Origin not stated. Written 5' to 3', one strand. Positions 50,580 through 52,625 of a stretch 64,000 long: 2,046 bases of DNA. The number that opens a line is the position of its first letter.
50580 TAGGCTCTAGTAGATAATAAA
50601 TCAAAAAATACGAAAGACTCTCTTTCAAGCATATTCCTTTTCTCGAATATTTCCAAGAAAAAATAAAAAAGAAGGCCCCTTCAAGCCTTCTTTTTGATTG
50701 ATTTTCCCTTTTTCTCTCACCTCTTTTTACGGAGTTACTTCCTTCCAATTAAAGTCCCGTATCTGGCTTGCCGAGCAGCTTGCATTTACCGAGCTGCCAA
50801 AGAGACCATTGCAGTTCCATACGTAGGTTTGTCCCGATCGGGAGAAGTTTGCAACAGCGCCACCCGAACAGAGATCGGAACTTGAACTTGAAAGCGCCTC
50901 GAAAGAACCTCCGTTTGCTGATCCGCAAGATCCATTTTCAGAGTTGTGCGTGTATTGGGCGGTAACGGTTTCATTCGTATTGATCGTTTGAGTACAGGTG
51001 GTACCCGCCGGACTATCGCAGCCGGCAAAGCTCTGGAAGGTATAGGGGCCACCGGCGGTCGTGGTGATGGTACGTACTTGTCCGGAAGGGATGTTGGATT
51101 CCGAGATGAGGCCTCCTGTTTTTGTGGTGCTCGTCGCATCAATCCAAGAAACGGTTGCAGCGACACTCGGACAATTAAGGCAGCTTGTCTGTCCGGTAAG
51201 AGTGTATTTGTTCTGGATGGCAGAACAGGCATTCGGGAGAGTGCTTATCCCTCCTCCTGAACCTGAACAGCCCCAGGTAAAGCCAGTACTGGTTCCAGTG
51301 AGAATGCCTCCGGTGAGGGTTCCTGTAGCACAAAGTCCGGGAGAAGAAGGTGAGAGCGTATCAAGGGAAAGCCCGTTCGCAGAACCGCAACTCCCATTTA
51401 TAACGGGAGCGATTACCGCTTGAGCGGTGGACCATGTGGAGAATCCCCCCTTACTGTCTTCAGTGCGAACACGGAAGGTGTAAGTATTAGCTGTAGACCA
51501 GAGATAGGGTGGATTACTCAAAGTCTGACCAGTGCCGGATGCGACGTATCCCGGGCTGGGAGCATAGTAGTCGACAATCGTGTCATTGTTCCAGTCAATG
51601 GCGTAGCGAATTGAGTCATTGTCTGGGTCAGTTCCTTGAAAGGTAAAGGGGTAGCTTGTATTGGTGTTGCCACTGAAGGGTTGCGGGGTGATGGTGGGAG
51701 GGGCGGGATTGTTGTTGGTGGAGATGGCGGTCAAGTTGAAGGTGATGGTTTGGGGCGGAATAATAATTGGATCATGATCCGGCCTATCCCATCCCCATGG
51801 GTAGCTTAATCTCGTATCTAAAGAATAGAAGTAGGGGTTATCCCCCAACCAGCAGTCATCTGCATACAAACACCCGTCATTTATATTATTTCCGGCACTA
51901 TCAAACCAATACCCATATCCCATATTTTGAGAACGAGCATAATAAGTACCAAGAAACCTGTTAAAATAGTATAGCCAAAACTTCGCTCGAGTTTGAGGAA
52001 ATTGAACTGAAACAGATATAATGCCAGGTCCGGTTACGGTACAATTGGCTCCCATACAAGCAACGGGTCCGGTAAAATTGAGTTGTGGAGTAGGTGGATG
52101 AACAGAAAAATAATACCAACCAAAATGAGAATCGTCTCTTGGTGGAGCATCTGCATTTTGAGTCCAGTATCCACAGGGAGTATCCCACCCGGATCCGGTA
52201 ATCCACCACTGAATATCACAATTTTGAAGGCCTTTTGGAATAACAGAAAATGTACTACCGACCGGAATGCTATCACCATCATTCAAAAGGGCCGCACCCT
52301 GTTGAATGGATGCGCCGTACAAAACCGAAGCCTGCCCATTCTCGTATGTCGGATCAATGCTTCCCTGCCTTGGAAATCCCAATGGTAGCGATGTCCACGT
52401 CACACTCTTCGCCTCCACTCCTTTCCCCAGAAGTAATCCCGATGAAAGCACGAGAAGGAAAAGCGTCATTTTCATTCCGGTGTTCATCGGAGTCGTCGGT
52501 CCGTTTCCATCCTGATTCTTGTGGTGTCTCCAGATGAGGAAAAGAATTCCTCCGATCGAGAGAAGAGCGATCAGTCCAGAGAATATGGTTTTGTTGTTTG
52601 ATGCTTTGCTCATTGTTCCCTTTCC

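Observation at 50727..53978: Approximately 1080-aa surface protein with a second signal-peptide-like segment mid-protein and novel repeated Cys modules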

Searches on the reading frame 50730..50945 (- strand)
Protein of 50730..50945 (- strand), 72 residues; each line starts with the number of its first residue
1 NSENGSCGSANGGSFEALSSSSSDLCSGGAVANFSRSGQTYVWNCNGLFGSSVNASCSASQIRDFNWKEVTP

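Call 17: find_homologous_proteins(query=window:50730-50945:-, max_evalue=0.001)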
Query seq(72 aa): no candidate shares three 5-residue words with the query. No homologue found.
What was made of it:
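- Tried and rejected: Searching the big protein database with a single Cys module failed, because no candidate shared enough 5-residue words (call 17).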

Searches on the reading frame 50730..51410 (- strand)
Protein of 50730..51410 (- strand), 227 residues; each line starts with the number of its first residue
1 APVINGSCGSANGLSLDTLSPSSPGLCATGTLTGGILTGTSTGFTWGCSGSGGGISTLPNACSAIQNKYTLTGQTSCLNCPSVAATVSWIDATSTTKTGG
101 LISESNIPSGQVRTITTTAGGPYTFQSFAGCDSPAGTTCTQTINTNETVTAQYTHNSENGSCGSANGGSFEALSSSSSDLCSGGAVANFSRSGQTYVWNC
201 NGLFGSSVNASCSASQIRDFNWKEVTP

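Call 5: search_protein_families(library=pfam, proteins=[window:50730-51410:-], max_evalue=1)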
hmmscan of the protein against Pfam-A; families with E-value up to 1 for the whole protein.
window:50730-51410:- (227 aa): 0 families

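Call 44: search_protein_families(library=ncbifam, proteins=[window:50730-51410:-], max_evalue=1)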
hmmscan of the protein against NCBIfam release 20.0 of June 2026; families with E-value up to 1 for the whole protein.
window:50730-51410:- (227 aa): 0 families
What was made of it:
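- Tried and rejected: Pfam and NCBIfam scans of the whole protein, the halves and the tail gave nothing significant (calls 5, 44).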

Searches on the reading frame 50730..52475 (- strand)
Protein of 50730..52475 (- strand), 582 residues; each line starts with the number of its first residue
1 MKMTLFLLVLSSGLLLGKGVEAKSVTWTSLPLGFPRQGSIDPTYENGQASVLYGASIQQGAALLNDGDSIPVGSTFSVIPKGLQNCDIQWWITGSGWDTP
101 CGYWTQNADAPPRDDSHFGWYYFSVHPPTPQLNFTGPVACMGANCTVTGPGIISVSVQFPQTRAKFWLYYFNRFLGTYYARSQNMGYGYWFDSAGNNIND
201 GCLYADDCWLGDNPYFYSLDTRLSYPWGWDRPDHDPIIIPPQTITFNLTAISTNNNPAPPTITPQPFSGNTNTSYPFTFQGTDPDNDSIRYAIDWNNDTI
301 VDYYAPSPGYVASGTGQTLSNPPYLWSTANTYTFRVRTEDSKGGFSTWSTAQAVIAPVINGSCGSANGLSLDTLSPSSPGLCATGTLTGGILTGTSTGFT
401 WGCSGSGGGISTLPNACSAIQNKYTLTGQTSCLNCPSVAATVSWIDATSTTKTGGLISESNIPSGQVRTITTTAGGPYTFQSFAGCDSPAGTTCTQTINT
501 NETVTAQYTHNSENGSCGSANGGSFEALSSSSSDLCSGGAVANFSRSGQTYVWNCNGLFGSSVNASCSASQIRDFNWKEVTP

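Call 5: search_protein_families(library=pfam, proteins=[window:50730-52475:-], max_evalue=1)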
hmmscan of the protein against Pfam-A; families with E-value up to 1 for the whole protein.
window:50730-52475:- (582 aa): 0 families

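Call 38: predict_structure(alignment_id=A2)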
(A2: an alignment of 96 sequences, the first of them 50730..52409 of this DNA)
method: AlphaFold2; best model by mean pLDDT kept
length: 560 residues; sequences in the alignment: 96
mean_pLDDT: 72.2   pTM: 0.55
mean pLDDT of the five models: 72.2, 70.9, 70.7, 68.7, 68.3
residues with pLDDT >= 90: 220; 70-90: 91; 50-70: 85; < 50: 164
segments of 3 or more residues with pLDDT < 50: 15-18, 161-169, 178-191, 193-210, 403-444, 460-472, 483-518, 534-547, 549-555
pLDDT, mean of each block of 10 residues (from residue 1): 92 54 83 98 97 98 94 73 93 77 97 98 97 98 83 65 47 52 44 41 41 85 97 96 93 97 97 97 97 98 95 98 97 89 82 81 79 82 76 73 42 41 43 40 49 53 44 52 43 30 34 46 59 46 45 49
secondary structure, 60 per line:
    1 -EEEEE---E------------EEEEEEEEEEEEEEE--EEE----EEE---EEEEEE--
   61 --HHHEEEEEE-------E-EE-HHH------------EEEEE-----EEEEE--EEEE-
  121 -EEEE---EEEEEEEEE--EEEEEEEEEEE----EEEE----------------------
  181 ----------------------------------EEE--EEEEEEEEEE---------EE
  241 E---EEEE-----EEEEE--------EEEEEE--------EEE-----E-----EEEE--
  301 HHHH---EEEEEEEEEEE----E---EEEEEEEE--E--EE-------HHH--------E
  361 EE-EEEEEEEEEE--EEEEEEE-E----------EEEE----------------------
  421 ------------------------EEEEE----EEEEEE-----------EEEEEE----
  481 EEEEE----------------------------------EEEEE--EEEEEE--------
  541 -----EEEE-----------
elements in order: E2-6 E23-37 E40-42 E47-49 E53-58 E66-71 E99-103 E109-113 E116-119 E122-125 E129-137 E140-150 E155-158 E215-217 E220-229 E239-241 E245-248 E254-258 E267-272 E281-283 E295-298 H301-304 E308-318 E327-334 E360-362 E364-373 E376-382 E395-398 E445-449 E454-459 E471-476 E481-485 E520-524 E527-532 E546-549

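Call 41: fold_search(model_id=the predicted structure, library=pdb)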
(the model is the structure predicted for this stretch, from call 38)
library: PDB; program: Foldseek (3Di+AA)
matches with E <= 10: 1896; with E <= 0.001: 17
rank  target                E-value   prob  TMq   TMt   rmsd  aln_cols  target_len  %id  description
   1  4xed                  5.6e-07  1.00  0.16  0.84   2.5       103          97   31  PKD domain of M14-like peptidase from Thermoplasmatales archaeon SCGC AB-540-F20 (released 2015-05-13)
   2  3pdd                  7.9e-05  1.00  0.16  0.42  13.9       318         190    9  Structures of Clostridium thermocellum CbhA fibronectin(III)-like modules (released 2011-11-23)
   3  8opr_A                1.0e-04  1.00  0.14  0.13  28.7       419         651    8  Structure of the EA1 surface layer of Bacillus anthracis (released 2023-11-08)
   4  7sqc_T0               1.9e-04  0.92  0.15  0.15  27.2       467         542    9  Ciliary C1 central pair apparatus isolated from Chlamydomonas reinhardtii (released 2022-04-13)
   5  2jll                  2.2e-04  0.94  0.17  0.22  23.6       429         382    9  Crystal structure of NCAM2 IgIV-FN3II (released 2009-11-17)
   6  9fls_A                2.5e-04  0.97  0.16  0.23  22.7       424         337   10  CryoEM structure of the fragment-3 (2061-2397) in the grappling hook protein A (GhpA) in the bacterium Aureispira sp.  (released 2024-10-16)
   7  2yn3_C                3.6e-04  0.97  0.16  0.28  19.6       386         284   12  Structural insight into the giant calcium-binding adhesin SiiE: implications for the adhesion of Salmonella enterica t (released 2013-04-03)
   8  9flp_A                3.6e-04  0.90  0.17  0.11  35.2       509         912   12  CryoEM structure of the neck (1403-2314) in the grappling hook protein A (GhpA) in the bacterium Aureispira sp. CCB-QB (released 2024-10-16)
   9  2yn3_A                3.8e-04  0.96  0.15  0.27  22.9       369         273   13  Structural insight into the giant calcium-binding adhesin SiiE: implications for the adhesion of Salmonella enterica t (released 2013-04-03)
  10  5xnp_D                4.0e-04  0.89  0.14  0.23  21.8       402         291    7  Crystal structures of human SALM5 in complex with human PTPdelta (released 2018-01-24)
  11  9g93_A                5.7e-04  0.99  0.16  0.15  24.1       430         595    8  CryoET structure of the in vitro grown Bacillus anthracis Sap S-layer (released 2024-12-18)
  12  2w1n                  6.0e-04  0.99  0.15  0.30  14.4       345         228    8  cohesin and fibronectin type-III double module construct from the Clostridium perfringens glycoside hydrolase GH84C (released 2009-02-03)
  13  9fly_A                6.4e-04  0.94  0.15  0.11  23.6       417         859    9  CryoEM structure of the base (4151-5009) in the grappling hook protein A (GhpA) in the bacterium Aureispira sp. CCB-QB (released 2024-10-16)
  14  4x9g_A                6.7e-04  0.87  0.12  0.15  27.8       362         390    9  Crystal structure of Dscam1 isoform 6.44, N-terminal four Ig domains (released 2015-12-16)
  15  4kkp_B                7.1e-04  0.97  0.13  0.27  25.0       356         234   10  Crystal structure of Vibrio cholerae RbmA (crystal form 2) (released 2013-05-22)
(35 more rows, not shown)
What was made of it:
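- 51390..51779 (-): PKD-like domain with its linker (aa 734-863; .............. motif). Foldseek: 4xed TM 0.84, rmsd 2.5, 31% identity (call 41).
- On PKD domain (Pfam PF00801): Model pLDDT exceeds 95 in this stretch (calls 38, 41).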
